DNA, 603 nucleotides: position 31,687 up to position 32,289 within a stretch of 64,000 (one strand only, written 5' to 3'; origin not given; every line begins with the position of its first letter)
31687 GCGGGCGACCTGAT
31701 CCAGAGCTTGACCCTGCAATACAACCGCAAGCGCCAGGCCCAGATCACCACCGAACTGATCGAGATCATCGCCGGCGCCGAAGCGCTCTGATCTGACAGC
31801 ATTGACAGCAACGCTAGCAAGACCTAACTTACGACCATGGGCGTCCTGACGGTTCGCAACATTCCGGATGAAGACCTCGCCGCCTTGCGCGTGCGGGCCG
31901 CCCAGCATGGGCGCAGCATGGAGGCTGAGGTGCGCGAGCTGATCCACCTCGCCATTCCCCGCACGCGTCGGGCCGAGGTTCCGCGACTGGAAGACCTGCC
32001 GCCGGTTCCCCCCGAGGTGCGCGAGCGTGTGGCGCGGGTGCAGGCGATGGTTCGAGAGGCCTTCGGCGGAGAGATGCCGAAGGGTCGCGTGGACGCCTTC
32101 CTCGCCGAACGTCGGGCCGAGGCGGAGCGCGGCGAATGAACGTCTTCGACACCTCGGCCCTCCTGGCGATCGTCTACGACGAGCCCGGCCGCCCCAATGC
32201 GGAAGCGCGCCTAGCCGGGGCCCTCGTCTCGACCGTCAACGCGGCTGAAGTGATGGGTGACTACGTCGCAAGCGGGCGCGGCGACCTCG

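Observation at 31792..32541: vapBC toxin-antitoxin pair inserted between atpG and atpD of the F1 ATP synthase operon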

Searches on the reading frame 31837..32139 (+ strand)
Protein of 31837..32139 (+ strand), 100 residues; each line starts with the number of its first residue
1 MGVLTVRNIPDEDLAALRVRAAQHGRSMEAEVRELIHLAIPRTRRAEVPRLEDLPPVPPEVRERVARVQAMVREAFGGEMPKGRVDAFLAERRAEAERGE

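Call 3: search_protein_families(library=pfam, proteins=[window:31837-32139:+], max_evalue=0.01)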
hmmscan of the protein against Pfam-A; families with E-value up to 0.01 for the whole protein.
window:31837-32139:+ (100 aa): 2 families
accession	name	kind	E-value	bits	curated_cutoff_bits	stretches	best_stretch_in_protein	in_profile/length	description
PF22513.2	FitA-like_RHH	-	2.2e-16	60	27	1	4-37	3-36/39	Antitoxin FitA-like, ribbon-helix-helix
PF03869.20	Arc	-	0.0023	18.2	20.4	0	9-32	11-34/50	Arc-like DNA binding domain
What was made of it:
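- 31837..32139 (+): vapB antitoxin, 100 aa. It has an N-terminal FitA-like ribbon-helix-helix domain and a conserved C-terminal tail, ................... Pfam PF22513, E 2.2e-16 (call 3).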

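Call 4: search_protein_families(library=ncbifam, proteins=[window:31837-32139:+], max_evalue=0.01)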
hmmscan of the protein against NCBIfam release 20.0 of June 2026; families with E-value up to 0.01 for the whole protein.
window:31837-32139:+ (100 aa): 0 families

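Call 37: search_solved_structures(query=window:31837-32139:+, max_evalue=0.1, show_alignments=2)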
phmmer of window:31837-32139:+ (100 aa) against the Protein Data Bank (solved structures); distinct sequences matched with E-value up to 0.1: 0.

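Call 63: search_protein_families(library=padloc, proteins=[window:31837-32139:+], max_evalue=0.01)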
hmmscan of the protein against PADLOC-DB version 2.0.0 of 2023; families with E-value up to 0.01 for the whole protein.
window:31837-32139:+ (100 aa): 0 families
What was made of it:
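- Tried and rejected: No hits (calls 4, 63).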

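Call 77: find_homologous_proteins(query=A5, max_evalue=1e-8)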
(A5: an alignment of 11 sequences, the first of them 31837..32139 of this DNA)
Query A5 (11 sequences) (100 aa, profile of the alignment): 1636 proteins with E <= 1e-8 among 8000 candidates; the best 120 are listed.
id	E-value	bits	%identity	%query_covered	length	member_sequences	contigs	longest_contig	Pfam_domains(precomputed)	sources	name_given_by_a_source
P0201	1.9e-48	181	84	100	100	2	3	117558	PF22513.3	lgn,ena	-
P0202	4.6e-48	180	84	100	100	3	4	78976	PF22513.3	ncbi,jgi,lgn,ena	jgi:hypothetical protein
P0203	1.1e-47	179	87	100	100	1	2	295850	PF22513.3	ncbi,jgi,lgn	jgi:hypothetical protein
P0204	1.6e-47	178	82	100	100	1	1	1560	PF22513.3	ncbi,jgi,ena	jgi:hypothetical protein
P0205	3.2e-47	177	100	100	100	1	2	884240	PF22513.3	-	-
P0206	5.1e-47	176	84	100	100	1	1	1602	PF22513.3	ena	-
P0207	5.2e-47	176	81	100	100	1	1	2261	PF22513.3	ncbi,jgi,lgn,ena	jgi:plasmid stability protein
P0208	1.1e-46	175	82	100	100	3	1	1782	PF22513.3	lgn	-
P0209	1.6e-46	175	81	100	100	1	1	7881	PF22513.3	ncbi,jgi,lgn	-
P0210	1.9e-46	175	77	100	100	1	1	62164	PF22513.3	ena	-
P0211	2.6e-46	174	77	100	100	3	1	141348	PF22513.3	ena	-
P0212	4.5e-46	173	88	100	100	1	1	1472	PF22513.3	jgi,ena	-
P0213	6.8e-46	173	77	100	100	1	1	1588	PF22513.3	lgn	-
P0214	7.2e-46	173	82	99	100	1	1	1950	PF22513.3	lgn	-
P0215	1.1e-45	172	86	100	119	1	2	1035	PF22513.3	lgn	-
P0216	1.1e-45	172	80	100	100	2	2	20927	PF22513.3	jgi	jgi:hypothetical protein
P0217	1.6e-45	172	84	100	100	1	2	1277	PF22513.3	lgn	-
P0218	1.6e-45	172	80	100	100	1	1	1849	PF22513.3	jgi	jgi:hypothetical protein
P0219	2.0e-45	171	86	100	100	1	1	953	PF22513.3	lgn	-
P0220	3.0e-45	171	76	100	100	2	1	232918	PF22513.3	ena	-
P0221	3.3e-45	171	75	100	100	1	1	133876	PF22513.3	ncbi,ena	-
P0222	5.5e-45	170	77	100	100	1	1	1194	PF22513.3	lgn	-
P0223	6.1e-45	170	86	100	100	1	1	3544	PF22513.3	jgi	jgi:hypothetical protein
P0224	1.0e-44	169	74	100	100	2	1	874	PF22513.3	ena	-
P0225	1.1e-44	169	81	100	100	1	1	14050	PF22513.3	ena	-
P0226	1.3e-44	169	78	100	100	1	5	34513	PF22513.3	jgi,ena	jgi:plasmid stability protein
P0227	1.4e-44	169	86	100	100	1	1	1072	PF22513.3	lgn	-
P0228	1.4e-44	169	83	100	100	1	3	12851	PF22513.3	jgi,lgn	-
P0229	1.8e-44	168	74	100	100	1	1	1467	PF22513.3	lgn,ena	-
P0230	2.0e-44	168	81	100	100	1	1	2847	PF22513.3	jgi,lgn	-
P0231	2.2e-44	168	76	100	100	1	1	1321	PF22513.3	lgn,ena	-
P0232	2.9e-44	168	82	100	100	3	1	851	PF22513.3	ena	-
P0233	3.3e-44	167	85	100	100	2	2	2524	PF22513.3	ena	-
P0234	4.9e-44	167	76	100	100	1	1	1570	PF22513.3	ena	-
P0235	8.2e-44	166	80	100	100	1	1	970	PF22513.3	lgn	-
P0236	1.0e-42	163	81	97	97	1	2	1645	PF22513.3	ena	-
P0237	5.2e-42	160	75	100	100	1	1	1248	PF22513.3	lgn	-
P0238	3.4e-41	158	72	100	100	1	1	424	PF22513.3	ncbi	-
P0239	4.4e-41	157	72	100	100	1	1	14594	PF22513.3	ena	-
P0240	4.4e-41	157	66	98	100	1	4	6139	PF22513.3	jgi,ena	-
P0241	2.6e-40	155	68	100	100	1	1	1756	PF22513.3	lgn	-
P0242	1.6e-39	152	66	100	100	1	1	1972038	PF22513.3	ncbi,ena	-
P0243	4.6e-38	148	60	100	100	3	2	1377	PF22513.3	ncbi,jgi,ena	jgi:plasmid stability protein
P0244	4.5e-33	132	60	100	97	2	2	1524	PF22513.3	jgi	jgi:plasmid stability protein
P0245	4.9e-33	132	57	100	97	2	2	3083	PF22513.3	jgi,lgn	-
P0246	1.4e-32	130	54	100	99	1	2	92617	PF22513.3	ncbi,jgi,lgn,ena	jgi:plasmid stability protein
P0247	4.1e-32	129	56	100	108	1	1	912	PF22513.3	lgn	-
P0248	7.2e-32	128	58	100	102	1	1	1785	PF22513.3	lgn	-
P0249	9.3e-32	127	60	100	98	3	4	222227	PF22513.3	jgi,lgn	jgi:plasmid stability protein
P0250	1.9e-31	126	55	100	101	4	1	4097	PF22513.3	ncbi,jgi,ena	jgi:plasmid stability protein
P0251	1.4e-30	124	58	100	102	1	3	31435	PF22513.3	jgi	-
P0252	7.3e-30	121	48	100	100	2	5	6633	PF22513.3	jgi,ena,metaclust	metaclust:\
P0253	9.3e-30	121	57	100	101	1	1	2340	PF22513.3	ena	-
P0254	1.9e-29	120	63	100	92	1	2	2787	PF22513.3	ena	-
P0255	4.1e-29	119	51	100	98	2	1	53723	PF22513.3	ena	-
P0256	4.6e-29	119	53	100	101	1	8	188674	PF22513.3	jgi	jgi:plasmid stability protein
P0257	6.2e-29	118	65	100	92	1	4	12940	PF22513.3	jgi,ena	-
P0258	8.9e-29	118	60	100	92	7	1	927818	PF22513.3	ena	-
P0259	1.1e-28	118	63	100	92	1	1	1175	PF22513.3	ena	-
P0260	1.3e-28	117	60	100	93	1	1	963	PF22513.3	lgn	-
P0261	1.4e-28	117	61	100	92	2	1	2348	PF22513.3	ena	-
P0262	1.9e-28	117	61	100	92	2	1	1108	PF22513.3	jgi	jgi:hypothetical protein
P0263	2.2e-28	117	49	100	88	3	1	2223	PF22513.3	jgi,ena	-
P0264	2.3e-28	117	60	100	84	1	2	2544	PF22513.3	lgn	-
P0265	2.6e-28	116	57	100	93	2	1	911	PF22513.3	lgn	-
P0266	3.6e-28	116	59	100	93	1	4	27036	PF22513.3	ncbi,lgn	-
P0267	4.5e-28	116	59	100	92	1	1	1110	PF22513.3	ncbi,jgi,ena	jgi:plasmid stability protein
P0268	7.2e-28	115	57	100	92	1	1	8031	PF22513.3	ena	-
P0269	8.0e-28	115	58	100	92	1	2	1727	PF22513.3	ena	-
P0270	8.7e-28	115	59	100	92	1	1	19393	PF22513.3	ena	-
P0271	1.0e-27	115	59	100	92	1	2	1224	PF22513.3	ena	-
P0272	1.3e-27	114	61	100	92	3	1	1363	PF22513.3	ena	-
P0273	1.3e-27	114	54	100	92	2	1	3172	PF22513.3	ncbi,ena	-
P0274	1.6e-27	114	60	100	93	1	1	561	PF22513.3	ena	-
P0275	1.8e-27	114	54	100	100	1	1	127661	PF22513.3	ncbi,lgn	-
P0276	2.3e-27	113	50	100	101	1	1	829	PF22513.3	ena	-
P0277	2.8e-27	113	58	100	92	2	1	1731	PF22513.3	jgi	-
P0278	2.9e-27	113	56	100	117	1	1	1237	PF22513.3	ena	-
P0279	2.9e-27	113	55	100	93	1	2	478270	PF22513.3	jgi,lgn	jgi:plasmid stability protein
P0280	3.0e-27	113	58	100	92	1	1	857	PF22513.3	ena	-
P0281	3.3e-27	113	56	100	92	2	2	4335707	PF22513.3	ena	-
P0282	3.3e-27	113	57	100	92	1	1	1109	PF22513.3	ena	-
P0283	3.3e-27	113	60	100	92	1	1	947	PF22513.3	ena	-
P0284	3.5e-27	113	61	100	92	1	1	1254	PF22513.3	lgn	-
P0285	4.2e-27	113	56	100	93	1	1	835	PF22513.3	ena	-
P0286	4.3e-27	113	47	100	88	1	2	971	PF22513.3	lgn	-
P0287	4.4e-27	112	59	100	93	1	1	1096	PF22513.3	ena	-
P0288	5.2e-27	112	58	100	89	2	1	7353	PF22513.3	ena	-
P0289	5.9e-27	112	52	100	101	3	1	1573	PF22513.3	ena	-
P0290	6.1e-27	112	60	100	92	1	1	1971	PF22513.3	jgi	jgi:antitoxin FitA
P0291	8.6e-27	112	48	100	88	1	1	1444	PF22513.3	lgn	-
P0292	8.9e-27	112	50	100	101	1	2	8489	PF22513.3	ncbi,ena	-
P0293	1.0e-26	111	53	100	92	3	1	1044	PF22513.3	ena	-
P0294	1.1e-26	111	56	100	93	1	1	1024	PF22513.3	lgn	-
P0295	1.2e-26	111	50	100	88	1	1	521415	PF22513.3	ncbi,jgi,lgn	jgi:plasmid stability protein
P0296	1.6e-26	111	51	99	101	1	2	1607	PF22513.3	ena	-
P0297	1.8e-26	110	60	100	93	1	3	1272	PF22513.3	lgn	-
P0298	2.1e-26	110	57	100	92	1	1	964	PF22513.3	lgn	-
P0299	2.5e-26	110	55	100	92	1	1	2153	PF22513.3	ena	-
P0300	2.7e-26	110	51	100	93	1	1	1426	PF22513.3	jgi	jgi:antitoxin FitA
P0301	3.1e-26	110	57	100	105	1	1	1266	PF22513.3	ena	-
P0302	3.6e-26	110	53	100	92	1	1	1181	PF22513.3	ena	-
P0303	4.5e-26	109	55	100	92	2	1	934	PF22513.3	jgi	jgi:antitoxin FitA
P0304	6.6e-26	109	51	100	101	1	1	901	PF22513.3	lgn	-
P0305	9.1e-26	108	59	100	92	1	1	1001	PF22513.3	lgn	-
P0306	9.5e-26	108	53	100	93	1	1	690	PF22513.3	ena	-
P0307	9.5e-26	108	51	100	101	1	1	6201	PF22513.3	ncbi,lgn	-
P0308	1.1e-25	108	53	100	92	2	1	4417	PF22513.3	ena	-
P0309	1.1e-25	108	53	100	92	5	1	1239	PF22513.3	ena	-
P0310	1.3e-25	108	58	100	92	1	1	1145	PF22513.3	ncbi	-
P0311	1.5e-25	108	55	100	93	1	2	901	PF22513.3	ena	-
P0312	1.6e-25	108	56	100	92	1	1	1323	PF22513.3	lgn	-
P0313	1.9e-25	107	55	100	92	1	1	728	PF22513.3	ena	-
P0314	2.0e-25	107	59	100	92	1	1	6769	PF22513.3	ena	-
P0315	2.2e-25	107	54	100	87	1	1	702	PF03869.21,PF22513.3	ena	-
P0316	2.6e-25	107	47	100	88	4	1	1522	PF22513.3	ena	-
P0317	3.0e-25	107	56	100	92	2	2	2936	PF22513.3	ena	-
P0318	4.7e-25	106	51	86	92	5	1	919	PF22513.3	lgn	-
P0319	5.1e-25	106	59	98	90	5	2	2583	PF22513.3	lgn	-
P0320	5.4e-25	106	43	100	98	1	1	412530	PF22513.3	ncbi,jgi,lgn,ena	jgi:plasmid stability protein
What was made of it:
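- A VapB profile search finds 1,636 relatives, including a large 92-aa group, whose locations are unknown (call 77).
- Tried and rejected: Context of the 92-aa VapB group found in call 77.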

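Call 79: search_dna_similar(query=window:31837-32139:+, collection=plasmids, mode=protein, max_evalue=0.00001, max_rows=15)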
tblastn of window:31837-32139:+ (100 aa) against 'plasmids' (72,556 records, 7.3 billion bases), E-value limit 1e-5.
Records with a match: 136; places in all: 138; records where one place covers at least 80% of the query: 0.
Best place of each record, by identity: 60-80% 121; <60% 15.
By first word of the organism name: Xanthomonas 61; Sinorhizobium 27; Rhizobium 14; Ensifer 10; Pseudomonas 7; Agrobacterium 6; Burkholderia 2; Sphingobium 1; Acidovorax 1; Aeromonas 1; and 6 more.
By predicted mobility (MOB-suite, as given by PLSDB): conjugative 93; non-mobilizable 37; mobilizable 6.
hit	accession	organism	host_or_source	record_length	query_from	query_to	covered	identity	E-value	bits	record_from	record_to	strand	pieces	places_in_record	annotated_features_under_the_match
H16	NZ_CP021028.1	Rhizobium sp. TAL182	Phaseolus vulgaris,cell culture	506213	1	45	45%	64.4%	5e-8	56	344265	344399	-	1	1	hypothetical protein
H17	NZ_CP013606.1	Rhizobium sp. N731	Phaseolus vulgaris,Whole ...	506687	1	45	45%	64.4%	5e-8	56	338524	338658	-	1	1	hypothetical protein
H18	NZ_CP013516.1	Rhizobium sp. N1314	Phaseolus vulgaris,Whole ...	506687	1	45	45%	64.4%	5e-8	56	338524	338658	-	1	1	hypothetical protein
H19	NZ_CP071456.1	Rhizobium lentis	lentil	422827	1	45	45%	64.4%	5e-8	56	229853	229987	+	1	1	plasmid stabilization protein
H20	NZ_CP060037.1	Sphingobium fuliginis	-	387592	1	45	45%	63.0%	6e-7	52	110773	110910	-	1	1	Arc family DNA-binding protein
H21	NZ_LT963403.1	Pseudomonas syringae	-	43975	1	44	44%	64.4%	5e-8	56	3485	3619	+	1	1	plasmid stabilization protein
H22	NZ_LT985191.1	Pseudomonas syringae group genomosp. 3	-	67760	1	44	44%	64.4%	5e-8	56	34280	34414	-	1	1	plasmid stabilization protein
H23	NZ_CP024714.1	Pseudomonas syringae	Actinidia chinensis,bacterial culture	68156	1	44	44%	64.4%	5e-8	56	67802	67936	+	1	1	plasmid stabilization protein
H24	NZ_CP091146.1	Pseudomonas avellanae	hazelnut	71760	1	44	44%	64.4%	5e-8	56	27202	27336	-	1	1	plasmid stabilization protein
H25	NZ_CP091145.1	Pseudomonas avellanae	hazelnut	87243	1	44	44%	64.4%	5e-8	56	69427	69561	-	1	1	plasmid stabilization protein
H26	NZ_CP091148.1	Pseudomonas avellanae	hazelnut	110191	1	44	44%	64.4%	5e-8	56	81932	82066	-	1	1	plasmid stabilization protein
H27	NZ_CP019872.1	Pseudomonas syringae group genomosp. 3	Solanum lycopersicum cv. Brillante,pure ...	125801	1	44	44%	64.4%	5e-8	56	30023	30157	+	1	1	plasmid stabilization protein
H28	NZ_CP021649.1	Acidovorax sp. T1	-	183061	1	44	44%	64.4%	2e-7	54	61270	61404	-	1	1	plasmid stabilization protein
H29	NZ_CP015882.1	Ensifer adhaerens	silty clay loam soil (pH 6.1)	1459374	1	45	45%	62.2%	5e-8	56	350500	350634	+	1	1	none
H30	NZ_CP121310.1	Ensifer adhaerens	bacterial colony,soil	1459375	1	45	45%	62.2%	5e-8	56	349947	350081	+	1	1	none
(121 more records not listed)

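Call 80: find_related_loci(query=A5, collection=viral_contigs, flank=4000)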
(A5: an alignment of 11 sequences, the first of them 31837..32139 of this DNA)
Query A5 (100 aa) in viral_contigs; peptide patterns used: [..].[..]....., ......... (x = any residue, [..] = any of these).
25 stretches matched a pattern; 6 encode a relative of the query (tblastn E <= 1e-3); 6 distinct loci.
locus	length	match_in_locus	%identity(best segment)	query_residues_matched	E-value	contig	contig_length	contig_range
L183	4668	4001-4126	52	1-42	1e-8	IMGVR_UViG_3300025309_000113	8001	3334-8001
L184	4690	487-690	29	1-82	1e-8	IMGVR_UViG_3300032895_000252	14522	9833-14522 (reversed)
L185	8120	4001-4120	50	1-40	1e-8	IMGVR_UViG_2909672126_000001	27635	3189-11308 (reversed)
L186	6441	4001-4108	53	1-36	3e-8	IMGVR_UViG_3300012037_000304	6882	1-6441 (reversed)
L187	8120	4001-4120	48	1-40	4e-8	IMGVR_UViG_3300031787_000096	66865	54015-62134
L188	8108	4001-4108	53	1-36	3e-8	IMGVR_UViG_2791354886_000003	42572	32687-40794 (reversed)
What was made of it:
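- On Plasmid- or phage-borne stability module: Viral contigs give only distant hits to the RHH domain (call 80).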
